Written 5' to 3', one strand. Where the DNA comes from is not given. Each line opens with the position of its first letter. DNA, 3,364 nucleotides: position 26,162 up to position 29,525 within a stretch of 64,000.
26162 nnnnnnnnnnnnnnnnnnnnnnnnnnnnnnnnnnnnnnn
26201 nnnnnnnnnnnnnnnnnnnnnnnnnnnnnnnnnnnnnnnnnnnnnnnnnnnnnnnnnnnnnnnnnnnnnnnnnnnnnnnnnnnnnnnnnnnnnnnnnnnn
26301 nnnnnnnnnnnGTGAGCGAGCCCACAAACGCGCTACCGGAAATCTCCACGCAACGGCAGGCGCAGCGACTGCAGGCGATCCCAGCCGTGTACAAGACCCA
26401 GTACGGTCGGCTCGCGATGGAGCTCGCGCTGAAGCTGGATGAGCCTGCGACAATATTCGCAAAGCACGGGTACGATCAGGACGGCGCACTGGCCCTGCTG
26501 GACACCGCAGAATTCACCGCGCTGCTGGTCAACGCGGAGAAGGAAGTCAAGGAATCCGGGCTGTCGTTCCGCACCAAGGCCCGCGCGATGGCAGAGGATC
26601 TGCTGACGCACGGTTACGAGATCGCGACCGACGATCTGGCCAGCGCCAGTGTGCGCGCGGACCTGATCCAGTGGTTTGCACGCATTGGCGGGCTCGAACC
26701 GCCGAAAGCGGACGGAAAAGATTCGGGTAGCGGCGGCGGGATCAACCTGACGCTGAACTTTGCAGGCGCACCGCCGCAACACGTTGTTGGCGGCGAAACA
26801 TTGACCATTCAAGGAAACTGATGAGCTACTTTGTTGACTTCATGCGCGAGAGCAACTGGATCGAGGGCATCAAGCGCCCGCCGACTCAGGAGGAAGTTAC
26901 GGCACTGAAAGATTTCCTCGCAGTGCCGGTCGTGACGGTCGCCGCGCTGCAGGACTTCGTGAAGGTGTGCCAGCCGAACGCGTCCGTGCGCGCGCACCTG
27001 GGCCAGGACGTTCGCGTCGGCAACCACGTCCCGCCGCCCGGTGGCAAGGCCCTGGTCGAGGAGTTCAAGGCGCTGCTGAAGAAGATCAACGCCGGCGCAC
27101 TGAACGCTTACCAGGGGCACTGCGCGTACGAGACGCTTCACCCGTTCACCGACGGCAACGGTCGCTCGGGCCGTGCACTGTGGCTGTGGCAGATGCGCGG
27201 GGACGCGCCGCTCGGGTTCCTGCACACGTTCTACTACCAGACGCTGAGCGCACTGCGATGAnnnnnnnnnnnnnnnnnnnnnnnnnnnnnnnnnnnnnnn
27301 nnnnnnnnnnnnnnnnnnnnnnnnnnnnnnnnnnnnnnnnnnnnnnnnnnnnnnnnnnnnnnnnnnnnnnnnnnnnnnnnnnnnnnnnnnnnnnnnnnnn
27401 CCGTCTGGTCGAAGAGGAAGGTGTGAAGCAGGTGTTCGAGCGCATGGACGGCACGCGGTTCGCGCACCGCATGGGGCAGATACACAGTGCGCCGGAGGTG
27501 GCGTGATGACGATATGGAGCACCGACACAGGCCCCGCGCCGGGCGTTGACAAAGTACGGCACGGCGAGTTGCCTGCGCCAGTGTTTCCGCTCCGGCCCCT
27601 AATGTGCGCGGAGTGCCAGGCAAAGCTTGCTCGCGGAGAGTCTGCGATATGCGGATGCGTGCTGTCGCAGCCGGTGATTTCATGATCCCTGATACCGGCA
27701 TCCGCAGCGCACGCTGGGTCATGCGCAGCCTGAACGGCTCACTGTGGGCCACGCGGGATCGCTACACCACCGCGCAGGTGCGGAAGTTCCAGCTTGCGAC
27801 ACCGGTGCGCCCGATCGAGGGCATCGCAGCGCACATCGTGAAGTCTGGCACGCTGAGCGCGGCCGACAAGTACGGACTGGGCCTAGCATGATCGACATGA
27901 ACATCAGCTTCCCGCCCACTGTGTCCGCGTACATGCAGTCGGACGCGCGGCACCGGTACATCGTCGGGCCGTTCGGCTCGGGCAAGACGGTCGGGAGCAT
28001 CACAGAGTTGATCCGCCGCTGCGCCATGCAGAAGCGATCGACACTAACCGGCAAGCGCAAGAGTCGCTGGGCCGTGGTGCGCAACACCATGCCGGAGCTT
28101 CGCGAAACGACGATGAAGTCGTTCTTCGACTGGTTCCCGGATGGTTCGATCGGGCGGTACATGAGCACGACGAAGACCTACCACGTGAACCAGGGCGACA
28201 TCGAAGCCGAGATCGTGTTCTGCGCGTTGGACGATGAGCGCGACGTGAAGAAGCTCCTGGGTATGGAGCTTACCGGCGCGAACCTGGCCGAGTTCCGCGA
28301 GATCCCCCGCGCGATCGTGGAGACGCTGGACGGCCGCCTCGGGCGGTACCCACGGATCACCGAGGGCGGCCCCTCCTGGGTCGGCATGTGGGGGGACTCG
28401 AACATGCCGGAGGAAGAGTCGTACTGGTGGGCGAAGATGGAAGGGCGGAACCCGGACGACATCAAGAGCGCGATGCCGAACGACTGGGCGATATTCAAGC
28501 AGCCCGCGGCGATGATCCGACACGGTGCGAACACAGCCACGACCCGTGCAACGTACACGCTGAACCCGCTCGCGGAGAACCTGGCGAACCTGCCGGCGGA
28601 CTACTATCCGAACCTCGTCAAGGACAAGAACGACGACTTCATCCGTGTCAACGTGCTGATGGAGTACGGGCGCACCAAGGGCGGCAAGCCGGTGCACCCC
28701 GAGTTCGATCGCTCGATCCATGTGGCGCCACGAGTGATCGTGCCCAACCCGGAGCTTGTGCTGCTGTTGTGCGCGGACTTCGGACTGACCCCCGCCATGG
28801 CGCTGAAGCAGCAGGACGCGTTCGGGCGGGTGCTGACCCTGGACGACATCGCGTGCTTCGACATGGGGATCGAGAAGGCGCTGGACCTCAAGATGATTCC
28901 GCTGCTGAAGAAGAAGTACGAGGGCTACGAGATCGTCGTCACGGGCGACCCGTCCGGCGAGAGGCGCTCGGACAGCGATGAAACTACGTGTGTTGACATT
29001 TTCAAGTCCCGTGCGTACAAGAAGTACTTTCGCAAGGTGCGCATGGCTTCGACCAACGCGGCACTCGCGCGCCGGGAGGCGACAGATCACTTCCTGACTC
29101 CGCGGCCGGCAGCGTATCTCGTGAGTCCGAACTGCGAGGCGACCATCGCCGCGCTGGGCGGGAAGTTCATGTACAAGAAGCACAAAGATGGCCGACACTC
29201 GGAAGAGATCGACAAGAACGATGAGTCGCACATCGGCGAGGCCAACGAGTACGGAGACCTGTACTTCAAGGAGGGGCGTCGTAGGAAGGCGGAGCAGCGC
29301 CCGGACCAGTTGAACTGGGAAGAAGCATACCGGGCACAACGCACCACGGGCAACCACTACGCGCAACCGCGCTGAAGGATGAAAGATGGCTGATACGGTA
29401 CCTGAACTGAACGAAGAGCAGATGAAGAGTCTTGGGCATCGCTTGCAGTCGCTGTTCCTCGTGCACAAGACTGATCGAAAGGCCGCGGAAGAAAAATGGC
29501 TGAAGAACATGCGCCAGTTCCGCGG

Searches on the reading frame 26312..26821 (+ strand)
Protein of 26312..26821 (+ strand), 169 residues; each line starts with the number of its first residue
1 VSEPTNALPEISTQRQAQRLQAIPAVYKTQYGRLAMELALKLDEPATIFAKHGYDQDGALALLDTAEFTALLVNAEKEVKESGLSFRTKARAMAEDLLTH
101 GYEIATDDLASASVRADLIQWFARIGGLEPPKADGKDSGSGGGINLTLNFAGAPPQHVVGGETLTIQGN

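Call 8: search_protein_families(library=pfam, proteins=[window:26312-26821:+], max_evalue=0.01)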
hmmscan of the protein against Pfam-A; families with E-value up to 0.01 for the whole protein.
window:26312-26821:+ (169 aa): 0 families

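Call 9: search_protein_families(library=phrogs, proteins=[window:26312-26821:+], max_evalue=0.001)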
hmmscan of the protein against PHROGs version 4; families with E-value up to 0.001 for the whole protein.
window:26312-26821:+ (169 aa): 0 families

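Call 51: find_related_loci(query=A2, collection=viral_contigs, flank=10000)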
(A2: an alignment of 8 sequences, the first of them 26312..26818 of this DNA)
Query A2 (169 aa) in viral_contigs; peptide patterns used: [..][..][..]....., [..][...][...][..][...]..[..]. (x = any residue, [..] = any of these).
210 stretches matched a pattern; 167 encode a relative of the query (tblastn E <= 1e-3); the best 80 are kept; 80 distinct loci.
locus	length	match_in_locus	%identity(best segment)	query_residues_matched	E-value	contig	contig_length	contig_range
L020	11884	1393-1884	63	6-168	5e-64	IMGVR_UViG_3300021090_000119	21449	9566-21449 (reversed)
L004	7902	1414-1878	66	15-168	2e-62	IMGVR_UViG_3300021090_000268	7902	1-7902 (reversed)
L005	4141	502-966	66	15-168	1e-62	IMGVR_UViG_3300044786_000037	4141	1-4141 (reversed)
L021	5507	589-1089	62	4-168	7e-62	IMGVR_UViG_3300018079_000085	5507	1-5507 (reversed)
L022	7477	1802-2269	64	15-169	2e-61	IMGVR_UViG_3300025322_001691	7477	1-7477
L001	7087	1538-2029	63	5-169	1e-54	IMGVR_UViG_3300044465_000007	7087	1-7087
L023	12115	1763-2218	46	15-168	4e-43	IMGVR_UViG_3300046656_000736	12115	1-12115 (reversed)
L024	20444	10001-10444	49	19-168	4e-42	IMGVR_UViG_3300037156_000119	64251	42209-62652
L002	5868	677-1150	42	13-168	7e-33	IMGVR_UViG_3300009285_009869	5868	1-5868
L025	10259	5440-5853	35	18-152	8e-19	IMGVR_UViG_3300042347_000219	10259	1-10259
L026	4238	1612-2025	35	18-152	8e-19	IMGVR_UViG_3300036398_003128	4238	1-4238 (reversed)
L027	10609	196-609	35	18-152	8e-19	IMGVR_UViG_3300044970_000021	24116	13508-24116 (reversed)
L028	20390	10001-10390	37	24-150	1e-18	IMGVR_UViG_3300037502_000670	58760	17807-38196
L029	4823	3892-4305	34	20-154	1e-18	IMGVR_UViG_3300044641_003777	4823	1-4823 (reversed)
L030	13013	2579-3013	34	14-154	1e-18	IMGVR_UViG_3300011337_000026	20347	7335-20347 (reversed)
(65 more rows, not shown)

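Call 55: find_related_loci(query=A2, collection=genome_contigs, flank=10000)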
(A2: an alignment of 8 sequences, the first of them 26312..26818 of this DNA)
Query A2 (169 aa) in genome_contigs; peptide patterns used: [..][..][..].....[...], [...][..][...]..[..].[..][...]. (x = any residue, [..] = any of these).
58 stretches matched a pattern; 1 encode a relative of the query (tblastn E <= 1e-3); 1 distinct loci.
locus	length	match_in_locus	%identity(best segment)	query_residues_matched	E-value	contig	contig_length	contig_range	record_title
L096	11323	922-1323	34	24-155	1e-17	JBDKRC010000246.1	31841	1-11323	MAG: Armatimonadia bacterium isolate 5_bin.152 c_000001607021, whole genome shotgun sequence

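Call 69: find_encoding_contigs(protein=window:26312-26821:+, flank=3000, max_places=6)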
Protein window:26312-26821:+ (169 aa): 2 contigs read that carry it; 1 place shown.
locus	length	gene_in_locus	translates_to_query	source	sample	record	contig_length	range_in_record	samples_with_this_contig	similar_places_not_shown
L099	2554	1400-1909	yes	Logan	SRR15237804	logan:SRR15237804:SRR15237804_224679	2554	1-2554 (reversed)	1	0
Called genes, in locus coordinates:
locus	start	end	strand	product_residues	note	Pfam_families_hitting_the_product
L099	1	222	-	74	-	?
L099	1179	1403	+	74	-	-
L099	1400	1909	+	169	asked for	-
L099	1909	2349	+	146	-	PF02661:Fic (weak)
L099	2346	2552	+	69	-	?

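Call 72: search_solved_structures(query=A2, max_evalue=5)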
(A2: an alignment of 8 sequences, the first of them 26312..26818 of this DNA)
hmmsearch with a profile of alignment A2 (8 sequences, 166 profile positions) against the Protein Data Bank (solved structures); distinct sequences matched with E-value up to 5: 1.
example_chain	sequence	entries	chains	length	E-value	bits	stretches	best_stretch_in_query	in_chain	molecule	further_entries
7kuw_A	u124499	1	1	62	0.79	12.6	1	107-133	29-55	Sequence-Based Designed Protein nmt_0994_guided_02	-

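Call 74: find_homologous_proteins(query=window:26312-26818:+, max_evalue=0.00001)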
Query window:26312-26818:+ (169 aa): 20 proteins with E <= 0.00001 among 111 candidates.
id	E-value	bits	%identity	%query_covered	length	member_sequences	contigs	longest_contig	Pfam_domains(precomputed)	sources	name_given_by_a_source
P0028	7.3e-96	336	92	100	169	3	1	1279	-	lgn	-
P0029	3.7e-74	266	79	93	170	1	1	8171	-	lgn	-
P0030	2.9e-70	253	71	96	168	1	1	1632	-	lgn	-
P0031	1.4e-67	244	70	100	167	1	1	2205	-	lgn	-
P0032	2.2e-65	237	69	95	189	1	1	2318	-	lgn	-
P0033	8.7e-64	232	71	93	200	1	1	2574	-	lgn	-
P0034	6.5e-61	223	61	98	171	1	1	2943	-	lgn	-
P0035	4.3e-59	217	64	98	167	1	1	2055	-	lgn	-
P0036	1.6e-58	215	66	94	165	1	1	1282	-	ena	-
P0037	1.3e-55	206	63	96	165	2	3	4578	-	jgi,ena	-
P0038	4.8e-55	204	62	99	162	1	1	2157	-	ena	-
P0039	7.9e-55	203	62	97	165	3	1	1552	-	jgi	-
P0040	1.5e-54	202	60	100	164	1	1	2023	-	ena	-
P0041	4.0e-53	197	61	99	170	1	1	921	-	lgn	-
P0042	6.6e-52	194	60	90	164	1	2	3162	-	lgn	-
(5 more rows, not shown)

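Call 75: find_encoding_contigs(protein=P0029, flank=8000, max_places=2)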
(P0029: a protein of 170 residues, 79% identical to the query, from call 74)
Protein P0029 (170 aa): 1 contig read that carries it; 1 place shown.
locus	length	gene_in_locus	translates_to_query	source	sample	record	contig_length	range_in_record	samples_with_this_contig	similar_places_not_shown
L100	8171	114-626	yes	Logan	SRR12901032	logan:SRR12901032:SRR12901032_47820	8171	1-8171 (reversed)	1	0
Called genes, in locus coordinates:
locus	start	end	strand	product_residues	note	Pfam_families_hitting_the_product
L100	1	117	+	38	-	?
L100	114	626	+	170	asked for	-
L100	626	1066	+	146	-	PF02661:Fic (weak)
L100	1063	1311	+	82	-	-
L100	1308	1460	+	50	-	-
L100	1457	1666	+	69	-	-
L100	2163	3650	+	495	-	-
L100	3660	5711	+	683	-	-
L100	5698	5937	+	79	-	-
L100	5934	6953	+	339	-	-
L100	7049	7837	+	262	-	-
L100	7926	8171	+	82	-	?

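Call 76: find_encoding_contigs(protein=P0028, flank=3000, max_places=2)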
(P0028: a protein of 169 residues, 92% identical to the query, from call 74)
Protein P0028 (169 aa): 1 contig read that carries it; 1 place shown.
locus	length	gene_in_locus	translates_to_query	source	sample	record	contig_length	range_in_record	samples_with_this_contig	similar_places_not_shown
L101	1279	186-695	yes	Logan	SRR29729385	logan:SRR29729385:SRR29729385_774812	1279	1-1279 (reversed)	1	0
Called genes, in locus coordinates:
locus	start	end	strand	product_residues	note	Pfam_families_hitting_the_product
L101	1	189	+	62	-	?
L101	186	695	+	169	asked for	-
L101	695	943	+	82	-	-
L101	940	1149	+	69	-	-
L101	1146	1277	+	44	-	?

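Call 77: find_encoding_contigs(protein=P0033, flank=3000, max_places=2)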
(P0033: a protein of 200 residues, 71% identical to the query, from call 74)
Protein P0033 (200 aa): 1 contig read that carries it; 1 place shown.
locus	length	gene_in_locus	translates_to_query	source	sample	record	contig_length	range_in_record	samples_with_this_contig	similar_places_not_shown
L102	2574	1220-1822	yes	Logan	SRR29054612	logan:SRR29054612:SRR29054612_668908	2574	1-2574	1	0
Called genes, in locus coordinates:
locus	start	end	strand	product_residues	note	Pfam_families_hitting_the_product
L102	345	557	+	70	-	-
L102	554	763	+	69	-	-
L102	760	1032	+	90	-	-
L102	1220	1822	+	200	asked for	-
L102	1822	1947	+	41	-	-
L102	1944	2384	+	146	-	PF02661:Fic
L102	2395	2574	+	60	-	?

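Call 79: find_encoding_contigs(protein=P0032, flank=3000, max_places=2)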
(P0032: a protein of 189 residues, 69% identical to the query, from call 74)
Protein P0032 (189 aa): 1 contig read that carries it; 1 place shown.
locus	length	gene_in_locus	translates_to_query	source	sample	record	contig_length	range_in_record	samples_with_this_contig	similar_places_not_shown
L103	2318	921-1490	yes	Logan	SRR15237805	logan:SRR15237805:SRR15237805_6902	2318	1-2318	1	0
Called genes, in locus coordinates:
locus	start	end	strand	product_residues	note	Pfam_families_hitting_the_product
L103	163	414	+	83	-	-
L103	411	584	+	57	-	-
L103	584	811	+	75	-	-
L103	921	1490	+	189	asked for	-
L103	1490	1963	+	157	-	PF02661:Fic (weak)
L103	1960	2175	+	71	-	-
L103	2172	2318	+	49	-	?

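Call 80: find_encoding_contigs(protein=P0031, flank=3000, max_places=2)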
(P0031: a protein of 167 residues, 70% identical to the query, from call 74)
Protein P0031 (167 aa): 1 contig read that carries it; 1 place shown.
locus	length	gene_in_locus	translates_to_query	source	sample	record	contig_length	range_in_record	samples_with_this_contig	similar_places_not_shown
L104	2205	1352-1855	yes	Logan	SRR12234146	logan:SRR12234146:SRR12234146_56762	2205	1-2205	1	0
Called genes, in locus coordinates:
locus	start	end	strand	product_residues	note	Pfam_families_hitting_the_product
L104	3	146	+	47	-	?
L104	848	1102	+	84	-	-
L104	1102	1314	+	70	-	-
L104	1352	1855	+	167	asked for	-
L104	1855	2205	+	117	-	?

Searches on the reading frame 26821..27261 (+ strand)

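Call 8: search_protein_families(library=pfam, proteins=[window:26821-27261:+], max_evalue=0.01)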
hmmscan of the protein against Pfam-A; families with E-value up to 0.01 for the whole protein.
window:26821-27261:+ (146 aa): 1 family
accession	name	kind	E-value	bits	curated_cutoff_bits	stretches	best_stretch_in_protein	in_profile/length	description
PF02661.23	Fic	-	1.1e-06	29.8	24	1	65-123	30-91/93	Fic/DOC family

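Call 9: search_protein_families(library=phrogs, proteins=[window:26821-27261:+], max_evalue=0.001)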
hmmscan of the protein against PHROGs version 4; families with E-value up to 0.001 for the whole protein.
window:26821-27261:+ (146 aa): 3 families
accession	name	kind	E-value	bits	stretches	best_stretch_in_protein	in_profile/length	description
phrog_5978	-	unknown function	8e-07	29.4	1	96-123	189-216/364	-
phrog_11900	-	unknown function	1.2e-05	26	1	76-121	123-171/230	-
phrog_23170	-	unknown function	0.00083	20.1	0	64-120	70-138/191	-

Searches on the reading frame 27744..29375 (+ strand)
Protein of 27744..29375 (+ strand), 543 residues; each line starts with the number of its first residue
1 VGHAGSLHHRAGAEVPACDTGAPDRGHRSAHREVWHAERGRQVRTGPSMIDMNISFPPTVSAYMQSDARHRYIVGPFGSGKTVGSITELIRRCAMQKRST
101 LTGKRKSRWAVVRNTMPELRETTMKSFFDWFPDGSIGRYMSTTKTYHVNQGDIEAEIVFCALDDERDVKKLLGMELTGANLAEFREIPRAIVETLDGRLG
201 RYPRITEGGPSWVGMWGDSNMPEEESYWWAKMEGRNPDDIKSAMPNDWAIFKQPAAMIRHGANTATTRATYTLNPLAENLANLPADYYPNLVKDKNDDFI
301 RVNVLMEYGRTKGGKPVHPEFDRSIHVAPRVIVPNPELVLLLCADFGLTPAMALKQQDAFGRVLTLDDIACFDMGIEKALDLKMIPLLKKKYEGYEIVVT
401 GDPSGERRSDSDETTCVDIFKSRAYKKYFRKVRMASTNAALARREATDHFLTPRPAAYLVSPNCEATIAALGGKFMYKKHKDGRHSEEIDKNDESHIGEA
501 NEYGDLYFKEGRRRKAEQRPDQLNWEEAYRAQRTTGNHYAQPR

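Call 8: search_protein_families(library=pfam, proteins=[window:27744-29375:+], max_evalue=0.01)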
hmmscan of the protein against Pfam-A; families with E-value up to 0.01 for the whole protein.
window:27744-29375:+ (543 aa): 0 families

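Call 9: search_protein_families(library=phrogs, proteins=[window:27744-29375:+], max_evalue=0.001)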
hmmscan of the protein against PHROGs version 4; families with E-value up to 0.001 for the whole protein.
window:27744-29375:+ (543 aa): 3 families
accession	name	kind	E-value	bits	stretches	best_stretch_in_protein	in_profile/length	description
phrog_2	-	head and packaging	2.4e-15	57.4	1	51-519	260-605/807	terminase large subunit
phrog_979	-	head and packaging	2.7e-06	27.3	1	51-202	147-291/642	terminase large subunit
phrog_3717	-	head and packaging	8e-05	23.2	1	50-199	5-147/277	terminase large subunit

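Call 12: search_dna_similar(query=window:27744-29375:+, collection=phages, mode=protein, max_rows=25)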
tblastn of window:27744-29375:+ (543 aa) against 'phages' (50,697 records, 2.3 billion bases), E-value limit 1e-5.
Records with a match: 26; places in all: 26; records where one place covers at least 80% of the query: 17.
Best place of each record, by identity: <60% 26.
By first word of the organism name: Burkholderia 5; Rhizobium 4; Vibrio 2; Bacteriophage 2; Myxococcus 2; Dunaliella 2; Stenotrophomonas 2; Pelagibacter 1; Pseudomonas 1; Methylophilales 1; and 4 more.
By host as written in the record: - 5; Rhizobium phaseoli N831 2; Myxococcus xanthus strain DK883 2; Dunaliella viridis var. palmelloides Teodoresco (Chlorophyta) 2; Candidadtus Pelagibacter sp. HTCC1062 1; Pseudomonas aeruginosa 1; Methylophilales bacterium FZCC2181 1; Rhizobium etli T3_14 1; and 11 more.
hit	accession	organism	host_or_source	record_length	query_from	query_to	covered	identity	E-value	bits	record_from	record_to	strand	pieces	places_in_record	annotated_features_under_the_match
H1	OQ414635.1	Pelagibacter phage EXVC031P Hodr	Candidadtus Pelagibacter sp. HTCC1062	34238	59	512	84%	36.5%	6e-78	273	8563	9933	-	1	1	hypothetical protein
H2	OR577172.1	Pseudomonas phage Rollin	Pseudomonas aeruginosa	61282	49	519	87%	34.5%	8e-81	281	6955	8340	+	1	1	hypothetical protein (x2)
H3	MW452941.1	Methylophilales phage MEP301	Methylophilales bacterium FZCC2181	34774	38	520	89%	33.1%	3e-68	244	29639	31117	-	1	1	terminase large subunit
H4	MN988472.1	Rhizobium phage RHph_TM3_14A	Rhizobium etli T3_14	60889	49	520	87%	33.7%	8e-69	246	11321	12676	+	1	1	terminase large subunit protein | hypothetical protein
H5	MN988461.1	Rhizobium phage RHph_TM27A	Rhizobium phaseoli N831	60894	49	520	87%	33.7%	8e-69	246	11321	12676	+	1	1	terminase large subunit protein | hypothetical protein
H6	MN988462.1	Rhizobium phage RHph_TM27B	Rhizobium phaseoli N831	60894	49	520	87%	33.7%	8e-69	246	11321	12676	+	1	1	terminase large subunit protein | hypothetical protein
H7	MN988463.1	Rhizobium phage RHph_TM29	Rhizobium phaseoli N931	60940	49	520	87%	33.7%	8e-69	246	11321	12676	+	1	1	terminase large subunit protein | hypothetical protein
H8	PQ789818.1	Burkholderia phage vB_E332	Burkholderia sp.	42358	40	503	85%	34.0%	1e-56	210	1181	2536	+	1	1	terminase large subunit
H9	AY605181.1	Burkholderia phage BcepC6B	-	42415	40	503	85%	33.0%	1e-55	207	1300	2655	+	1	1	g03: putative TerL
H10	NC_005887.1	Burkholderia phage BcepC6B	Burkholderia cepacia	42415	40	503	85%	33.0%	1e-55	207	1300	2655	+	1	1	TerL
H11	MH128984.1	Burkholderia phage vB_BmuP_KL4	-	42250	49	503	84%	33.4%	6e-56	209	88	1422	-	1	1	large terminase | small terminase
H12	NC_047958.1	Burkholderia phage vB_BmuP_KL4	-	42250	49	503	84%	33.4%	6e-56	209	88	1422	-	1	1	TerL | terminase small subunit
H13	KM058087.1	Cronobacter phage vB_CsaP_Ss1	Cronobacter sakazakii ATCC BAA 894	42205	49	511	85%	31.1%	1e-49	190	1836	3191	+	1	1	putative terminase | hypothetical protein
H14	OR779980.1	Pseudoalteromonas phage vB_Pun_Y3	Pseudoalteromonas nigrifaciens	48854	59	503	82%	31.6%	4e-55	206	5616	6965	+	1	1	terminase large subunit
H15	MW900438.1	Vibrio phage vB_ValP_VA-RY-3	Vibrio alginolyticus RY-3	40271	58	511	84%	30.7%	2e-48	186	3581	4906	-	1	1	putative terminase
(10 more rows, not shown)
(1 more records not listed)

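Call 18: find_related_loci(query=window:27744-29375:+, collection=viral_contigs, flank=8000)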
Query window:27744-29375:+ (543 aa) in viral_contigs; peptide patterns used: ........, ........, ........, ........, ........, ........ (x = any residue, [..] = any of these).
8 stretches matched a pattern; 7 encode a relative of the query (tblastn E <= 1e-3); 7 distinct loci.
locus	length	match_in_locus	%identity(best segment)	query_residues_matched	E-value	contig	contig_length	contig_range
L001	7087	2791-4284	69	44-543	0e+0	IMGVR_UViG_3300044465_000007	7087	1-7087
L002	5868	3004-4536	69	44-543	0e+0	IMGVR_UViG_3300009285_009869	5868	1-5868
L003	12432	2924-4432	68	41-543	0e+0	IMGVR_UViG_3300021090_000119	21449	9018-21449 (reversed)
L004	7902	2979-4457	67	49-543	0e+0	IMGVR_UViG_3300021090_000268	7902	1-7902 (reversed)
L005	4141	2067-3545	67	49-543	0e+0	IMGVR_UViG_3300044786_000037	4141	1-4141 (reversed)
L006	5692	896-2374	67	49-543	0e+0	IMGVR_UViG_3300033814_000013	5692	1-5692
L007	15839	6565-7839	35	58-510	3e-78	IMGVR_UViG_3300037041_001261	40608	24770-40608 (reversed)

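Call 24: find_related_loci(query=window:27744-29375:+, collection=metagenome_contigs, flank=10000)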
Query window:27744-29375:+ (543 aa) in metagenome_contigs; peptide patterns used: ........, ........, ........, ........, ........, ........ (x = any residue, [..] = any of these).
91 stretches matched a pattern; 12 encode a relative of the query (tblastn E <= 1e-3); 12 distinct loci.
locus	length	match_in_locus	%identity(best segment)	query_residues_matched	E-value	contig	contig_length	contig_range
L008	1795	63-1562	82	43-543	0e+0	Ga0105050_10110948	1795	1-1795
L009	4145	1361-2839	71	50-543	0e+0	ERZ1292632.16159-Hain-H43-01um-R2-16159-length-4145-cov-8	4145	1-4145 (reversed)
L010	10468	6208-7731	68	41-543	0e+0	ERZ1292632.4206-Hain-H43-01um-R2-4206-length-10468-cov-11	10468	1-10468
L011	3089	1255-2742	68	46-543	0e+0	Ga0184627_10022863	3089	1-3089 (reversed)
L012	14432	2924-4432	68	41-543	0e+0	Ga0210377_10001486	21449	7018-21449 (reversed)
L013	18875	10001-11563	66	40-543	0e+0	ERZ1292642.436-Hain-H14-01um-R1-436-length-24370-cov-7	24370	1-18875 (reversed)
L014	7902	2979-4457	67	49-543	0e+0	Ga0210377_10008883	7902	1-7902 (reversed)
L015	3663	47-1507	62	49-543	0e+0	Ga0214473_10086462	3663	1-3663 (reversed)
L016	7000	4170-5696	60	26-543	0e+0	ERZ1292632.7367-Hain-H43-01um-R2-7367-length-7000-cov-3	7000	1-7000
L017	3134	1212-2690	61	49-543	0e+0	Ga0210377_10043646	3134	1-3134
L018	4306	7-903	65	244-543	3e-133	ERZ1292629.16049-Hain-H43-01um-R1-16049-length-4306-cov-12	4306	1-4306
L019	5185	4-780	71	290-543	5e-122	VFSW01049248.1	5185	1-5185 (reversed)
